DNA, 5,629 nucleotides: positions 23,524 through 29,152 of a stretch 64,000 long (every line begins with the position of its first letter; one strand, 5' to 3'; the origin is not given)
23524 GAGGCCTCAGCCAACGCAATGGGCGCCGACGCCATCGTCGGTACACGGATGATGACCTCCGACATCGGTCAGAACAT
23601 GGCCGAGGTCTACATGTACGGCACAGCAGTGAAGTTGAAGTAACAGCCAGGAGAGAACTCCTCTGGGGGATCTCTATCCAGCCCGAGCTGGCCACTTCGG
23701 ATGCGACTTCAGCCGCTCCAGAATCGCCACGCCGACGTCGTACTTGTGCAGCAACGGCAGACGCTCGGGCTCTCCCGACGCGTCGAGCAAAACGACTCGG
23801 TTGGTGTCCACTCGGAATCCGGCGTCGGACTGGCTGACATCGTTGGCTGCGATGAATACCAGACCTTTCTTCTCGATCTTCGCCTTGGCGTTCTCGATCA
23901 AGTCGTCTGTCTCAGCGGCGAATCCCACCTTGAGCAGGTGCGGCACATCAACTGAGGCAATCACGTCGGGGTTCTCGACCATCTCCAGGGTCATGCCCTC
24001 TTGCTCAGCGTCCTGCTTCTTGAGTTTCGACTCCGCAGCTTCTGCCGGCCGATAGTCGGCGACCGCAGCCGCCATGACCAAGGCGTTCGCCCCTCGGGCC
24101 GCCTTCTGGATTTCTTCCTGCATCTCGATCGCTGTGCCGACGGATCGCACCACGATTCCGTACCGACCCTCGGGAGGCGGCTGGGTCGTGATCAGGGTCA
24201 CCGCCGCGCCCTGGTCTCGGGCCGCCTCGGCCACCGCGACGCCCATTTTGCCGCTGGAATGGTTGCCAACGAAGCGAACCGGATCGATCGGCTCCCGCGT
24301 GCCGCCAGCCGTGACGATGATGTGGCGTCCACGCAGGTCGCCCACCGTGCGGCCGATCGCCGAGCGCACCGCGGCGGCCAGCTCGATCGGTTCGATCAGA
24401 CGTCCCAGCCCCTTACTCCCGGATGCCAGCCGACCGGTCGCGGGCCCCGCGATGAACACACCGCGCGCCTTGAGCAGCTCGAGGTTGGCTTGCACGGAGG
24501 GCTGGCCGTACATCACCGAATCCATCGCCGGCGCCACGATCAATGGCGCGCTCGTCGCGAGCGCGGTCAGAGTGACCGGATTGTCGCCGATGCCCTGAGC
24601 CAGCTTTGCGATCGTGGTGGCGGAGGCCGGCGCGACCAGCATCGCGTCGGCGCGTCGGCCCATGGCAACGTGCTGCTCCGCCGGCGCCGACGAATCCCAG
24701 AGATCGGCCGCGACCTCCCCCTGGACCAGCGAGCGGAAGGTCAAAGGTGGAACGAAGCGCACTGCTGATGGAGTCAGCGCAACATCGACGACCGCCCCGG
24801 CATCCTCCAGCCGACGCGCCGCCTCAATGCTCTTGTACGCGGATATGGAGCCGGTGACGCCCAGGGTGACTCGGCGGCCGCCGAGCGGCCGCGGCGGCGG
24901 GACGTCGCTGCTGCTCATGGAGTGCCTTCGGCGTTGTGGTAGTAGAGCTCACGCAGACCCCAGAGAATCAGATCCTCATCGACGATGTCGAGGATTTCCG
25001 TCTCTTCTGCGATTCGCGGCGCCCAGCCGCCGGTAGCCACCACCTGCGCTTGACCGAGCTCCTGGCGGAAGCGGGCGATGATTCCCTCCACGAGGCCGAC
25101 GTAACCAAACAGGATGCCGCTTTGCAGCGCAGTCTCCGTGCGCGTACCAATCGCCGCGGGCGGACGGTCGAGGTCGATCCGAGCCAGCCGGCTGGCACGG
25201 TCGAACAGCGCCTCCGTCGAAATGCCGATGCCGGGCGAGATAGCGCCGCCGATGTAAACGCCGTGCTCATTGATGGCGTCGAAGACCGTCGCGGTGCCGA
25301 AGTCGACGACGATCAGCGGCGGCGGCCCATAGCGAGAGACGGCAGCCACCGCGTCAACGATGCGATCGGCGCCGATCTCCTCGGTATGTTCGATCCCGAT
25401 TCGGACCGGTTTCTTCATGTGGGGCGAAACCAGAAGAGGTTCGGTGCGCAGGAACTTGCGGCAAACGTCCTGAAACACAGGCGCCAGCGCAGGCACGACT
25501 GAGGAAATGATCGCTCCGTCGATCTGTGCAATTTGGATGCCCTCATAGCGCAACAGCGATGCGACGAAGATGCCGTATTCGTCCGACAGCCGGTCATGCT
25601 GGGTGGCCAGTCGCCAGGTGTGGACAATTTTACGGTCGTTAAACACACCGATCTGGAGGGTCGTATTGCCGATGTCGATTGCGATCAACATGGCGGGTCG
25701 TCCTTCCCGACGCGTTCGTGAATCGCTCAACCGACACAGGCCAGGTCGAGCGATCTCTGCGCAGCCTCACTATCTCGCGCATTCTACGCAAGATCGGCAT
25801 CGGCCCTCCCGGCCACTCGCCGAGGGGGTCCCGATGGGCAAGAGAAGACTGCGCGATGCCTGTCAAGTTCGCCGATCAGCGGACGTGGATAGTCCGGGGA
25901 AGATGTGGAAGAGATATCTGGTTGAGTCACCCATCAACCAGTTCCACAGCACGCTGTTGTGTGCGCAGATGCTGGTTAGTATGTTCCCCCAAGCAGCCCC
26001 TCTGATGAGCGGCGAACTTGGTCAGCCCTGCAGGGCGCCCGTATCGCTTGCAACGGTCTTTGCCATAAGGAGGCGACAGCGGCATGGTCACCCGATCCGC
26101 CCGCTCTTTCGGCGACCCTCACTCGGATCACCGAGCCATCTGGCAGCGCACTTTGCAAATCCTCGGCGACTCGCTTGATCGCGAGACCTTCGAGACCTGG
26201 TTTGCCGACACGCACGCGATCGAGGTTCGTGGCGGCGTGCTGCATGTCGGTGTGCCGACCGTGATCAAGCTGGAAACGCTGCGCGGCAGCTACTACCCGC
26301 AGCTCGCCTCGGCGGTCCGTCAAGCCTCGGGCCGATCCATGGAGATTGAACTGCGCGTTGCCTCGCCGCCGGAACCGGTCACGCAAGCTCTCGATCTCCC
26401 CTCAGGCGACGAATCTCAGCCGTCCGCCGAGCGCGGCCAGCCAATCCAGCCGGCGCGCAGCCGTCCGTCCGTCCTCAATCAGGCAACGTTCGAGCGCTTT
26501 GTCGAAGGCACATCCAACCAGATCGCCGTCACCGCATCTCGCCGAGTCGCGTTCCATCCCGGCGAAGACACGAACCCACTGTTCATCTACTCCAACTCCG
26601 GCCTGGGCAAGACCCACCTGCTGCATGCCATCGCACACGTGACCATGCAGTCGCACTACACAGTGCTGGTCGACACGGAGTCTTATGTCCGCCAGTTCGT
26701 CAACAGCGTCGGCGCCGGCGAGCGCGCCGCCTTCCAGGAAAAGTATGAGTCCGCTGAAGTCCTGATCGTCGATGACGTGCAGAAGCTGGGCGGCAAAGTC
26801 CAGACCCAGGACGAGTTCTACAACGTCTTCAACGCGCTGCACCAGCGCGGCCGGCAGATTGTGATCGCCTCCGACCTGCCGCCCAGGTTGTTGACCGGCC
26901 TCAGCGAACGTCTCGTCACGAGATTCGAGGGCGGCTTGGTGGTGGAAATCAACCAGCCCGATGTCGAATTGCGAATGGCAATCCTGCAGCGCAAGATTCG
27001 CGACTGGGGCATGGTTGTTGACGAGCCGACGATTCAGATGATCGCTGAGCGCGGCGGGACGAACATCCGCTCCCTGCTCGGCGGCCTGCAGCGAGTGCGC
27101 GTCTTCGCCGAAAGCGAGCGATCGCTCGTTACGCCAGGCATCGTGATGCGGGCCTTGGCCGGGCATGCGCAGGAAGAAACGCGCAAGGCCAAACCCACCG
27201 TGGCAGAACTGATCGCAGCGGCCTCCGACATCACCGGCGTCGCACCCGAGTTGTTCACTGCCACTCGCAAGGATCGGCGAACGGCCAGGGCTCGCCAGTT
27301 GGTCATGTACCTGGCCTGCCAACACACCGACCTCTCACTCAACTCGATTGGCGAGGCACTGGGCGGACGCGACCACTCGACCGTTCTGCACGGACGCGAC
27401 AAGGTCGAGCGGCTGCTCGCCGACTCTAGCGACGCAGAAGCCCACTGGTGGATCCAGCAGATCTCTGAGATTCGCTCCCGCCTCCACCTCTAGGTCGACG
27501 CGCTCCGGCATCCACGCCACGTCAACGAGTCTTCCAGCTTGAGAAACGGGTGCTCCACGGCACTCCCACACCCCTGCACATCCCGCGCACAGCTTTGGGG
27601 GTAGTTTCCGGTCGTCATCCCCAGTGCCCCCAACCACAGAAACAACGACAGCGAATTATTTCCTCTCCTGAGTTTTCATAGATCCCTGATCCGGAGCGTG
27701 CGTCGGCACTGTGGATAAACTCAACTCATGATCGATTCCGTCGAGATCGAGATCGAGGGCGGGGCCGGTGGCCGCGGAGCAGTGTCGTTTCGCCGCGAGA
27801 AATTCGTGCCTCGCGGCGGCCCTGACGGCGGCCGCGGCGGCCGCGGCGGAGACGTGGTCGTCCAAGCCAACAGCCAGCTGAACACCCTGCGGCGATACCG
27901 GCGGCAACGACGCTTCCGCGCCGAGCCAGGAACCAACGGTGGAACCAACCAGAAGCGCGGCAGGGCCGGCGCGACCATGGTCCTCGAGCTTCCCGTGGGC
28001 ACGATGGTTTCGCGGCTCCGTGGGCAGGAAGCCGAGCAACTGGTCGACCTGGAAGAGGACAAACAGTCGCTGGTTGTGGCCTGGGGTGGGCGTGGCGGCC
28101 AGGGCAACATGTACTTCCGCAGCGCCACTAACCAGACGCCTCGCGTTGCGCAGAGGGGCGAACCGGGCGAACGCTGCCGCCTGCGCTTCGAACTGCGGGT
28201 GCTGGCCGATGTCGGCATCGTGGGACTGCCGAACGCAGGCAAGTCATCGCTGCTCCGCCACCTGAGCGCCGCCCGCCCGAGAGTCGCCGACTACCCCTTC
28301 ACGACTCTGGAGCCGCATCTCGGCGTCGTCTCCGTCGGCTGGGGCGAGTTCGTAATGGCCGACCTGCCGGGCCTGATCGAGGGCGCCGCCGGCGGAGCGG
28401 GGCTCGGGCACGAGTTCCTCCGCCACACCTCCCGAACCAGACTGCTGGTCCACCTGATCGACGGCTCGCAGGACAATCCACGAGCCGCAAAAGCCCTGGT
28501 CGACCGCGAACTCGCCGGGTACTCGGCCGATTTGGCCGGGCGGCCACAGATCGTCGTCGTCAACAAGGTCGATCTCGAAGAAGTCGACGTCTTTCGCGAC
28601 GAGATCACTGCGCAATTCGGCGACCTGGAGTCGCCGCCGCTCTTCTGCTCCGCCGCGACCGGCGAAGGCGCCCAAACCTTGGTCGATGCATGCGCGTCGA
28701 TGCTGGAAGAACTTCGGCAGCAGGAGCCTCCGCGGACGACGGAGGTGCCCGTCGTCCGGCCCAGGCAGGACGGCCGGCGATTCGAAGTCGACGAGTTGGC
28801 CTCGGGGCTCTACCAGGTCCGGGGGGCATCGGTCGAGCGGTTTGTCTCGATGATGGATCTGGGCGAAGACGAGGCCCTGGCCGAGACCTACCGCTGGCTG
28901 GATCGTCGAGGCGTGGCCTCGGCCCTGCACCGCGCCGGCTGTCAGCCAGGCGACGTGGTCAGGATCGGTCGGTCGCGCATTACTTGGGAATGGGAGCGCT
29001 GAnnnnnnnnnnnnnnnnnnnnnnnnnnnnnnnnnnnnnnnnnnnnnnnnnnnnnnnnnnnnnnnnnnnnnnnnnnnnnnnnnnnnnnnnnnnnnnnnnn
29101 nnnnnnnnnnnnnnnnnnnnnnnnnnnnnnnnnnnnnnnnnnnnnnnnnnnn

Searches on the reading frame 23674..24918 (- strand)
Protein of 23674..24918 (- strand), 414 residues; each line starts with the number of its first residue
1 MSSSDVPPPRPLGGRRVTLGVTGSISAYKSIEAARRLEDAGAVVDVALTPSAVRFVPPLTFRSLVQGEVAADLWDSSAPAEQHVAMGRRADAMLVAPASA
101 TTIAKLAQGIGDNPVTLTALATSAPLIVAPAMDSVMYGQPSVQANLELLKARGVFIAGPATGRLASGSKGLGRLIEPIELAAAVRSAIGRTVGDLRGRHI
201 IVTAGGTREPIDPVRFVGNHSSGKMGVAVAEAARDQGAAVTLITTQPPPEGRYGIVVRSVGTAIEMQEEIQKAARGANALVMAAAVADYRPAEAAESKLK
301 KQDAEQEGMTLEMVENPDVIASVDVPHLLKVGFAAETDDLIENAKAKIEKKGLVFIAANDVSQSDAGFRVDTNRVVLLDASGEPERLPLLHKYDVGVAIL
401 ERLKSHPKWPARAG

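Call 68: search_protein_families(library=pfam, proteins=[window:23674-24918:-], max_evalue=0.00001)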
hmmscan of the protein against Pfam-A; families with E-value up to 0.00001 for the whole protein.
window:23674-24918:- (414 aa): 2 families
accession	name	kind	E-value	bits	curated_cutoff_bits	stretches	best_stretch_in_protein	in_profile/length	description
PF04127.22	DFP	-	9e-63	211.9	22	1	195-378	1-186/186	DNA/pantothenate metabolism flavoprotein C-terminal domain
PF02441.25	Flavoprotein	-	1.7e-26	93.2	22.7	1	16-162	2-146/162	Flavoprotein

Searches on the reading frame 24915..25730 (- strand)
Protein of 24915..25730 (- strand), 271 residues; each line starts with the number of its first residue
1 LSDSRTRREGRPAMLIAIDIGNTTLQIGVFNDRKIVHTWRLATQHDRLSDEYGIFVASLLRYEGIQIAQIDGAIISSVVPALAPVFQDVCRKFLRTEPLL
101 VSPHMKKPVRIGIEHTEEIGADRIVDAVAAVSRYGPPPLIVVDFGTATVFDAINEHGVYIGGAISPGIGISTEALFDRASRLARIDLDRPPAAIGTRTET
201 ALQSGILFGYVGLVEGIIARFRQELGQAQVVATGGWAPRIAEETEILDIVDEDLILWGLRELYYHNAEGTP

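Call 68: search_protein_families(library=pfam, proteins=[window:24915-25730:-], max_evalue=0.00001)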
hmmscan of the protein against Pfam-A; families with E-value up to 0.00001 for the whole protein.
window:24915-25730:- (271 aa): 1 family
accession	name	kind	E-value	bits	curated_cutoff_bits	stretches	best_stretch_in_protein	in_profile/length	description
PF03309.20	Pan_kinase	-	1.1e-69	234.8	24.7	1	15-220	1-205/205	Type III pantothenate kinase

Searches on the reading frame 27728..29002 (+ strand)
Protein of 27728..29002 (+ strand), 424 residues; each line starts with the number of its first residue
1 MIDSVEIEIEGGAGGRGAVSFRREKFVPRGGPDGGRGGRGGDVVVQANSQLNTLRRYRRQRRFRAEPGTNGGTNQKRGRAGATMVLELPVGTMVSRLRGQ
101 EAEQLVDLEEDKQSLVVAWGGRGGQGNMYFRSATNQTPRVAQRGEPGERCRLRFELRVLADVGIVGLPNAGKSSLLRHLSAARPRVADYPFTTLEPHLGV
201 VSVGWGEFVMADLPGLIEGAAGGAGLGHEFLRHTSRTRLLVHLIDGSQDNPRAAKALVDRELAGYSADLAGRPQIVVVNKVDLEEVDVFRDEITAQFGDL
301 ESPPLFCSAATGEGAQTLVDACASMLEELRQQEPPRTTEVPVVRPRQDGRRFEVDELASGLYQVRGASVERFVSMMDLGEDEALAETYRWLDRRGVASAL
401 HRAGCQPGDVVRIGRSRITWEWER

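Call 68: search_protein_families(library=pfam, proteins=[window:27728-29002:+], max_evalue=0.00001)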
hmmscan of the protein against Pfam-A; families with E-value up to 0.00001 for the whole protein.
window:27728-29002:+ (424 aa): 4 families
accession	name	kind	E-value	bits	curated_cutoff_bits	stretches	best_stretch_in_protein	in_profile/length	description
PF01018.28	GTP1_OBG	-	1.2e-52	178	27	1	2-158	1-155/155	GTP1/OBG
PF01926.29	MMR_HSR1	-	2.6e-24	85.9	21.9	1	161-280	1-113/113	50S ribosome-binding GTPase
PF09269.16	DUF1967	-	9.5e-14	51.6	27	1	352-420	1-70/70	Domain of unknown function (DUF1967)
PF02421.24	FeoB_N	-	3.3e-09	36.9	27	1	162-320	3-154/156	Ferrous iron transport protein B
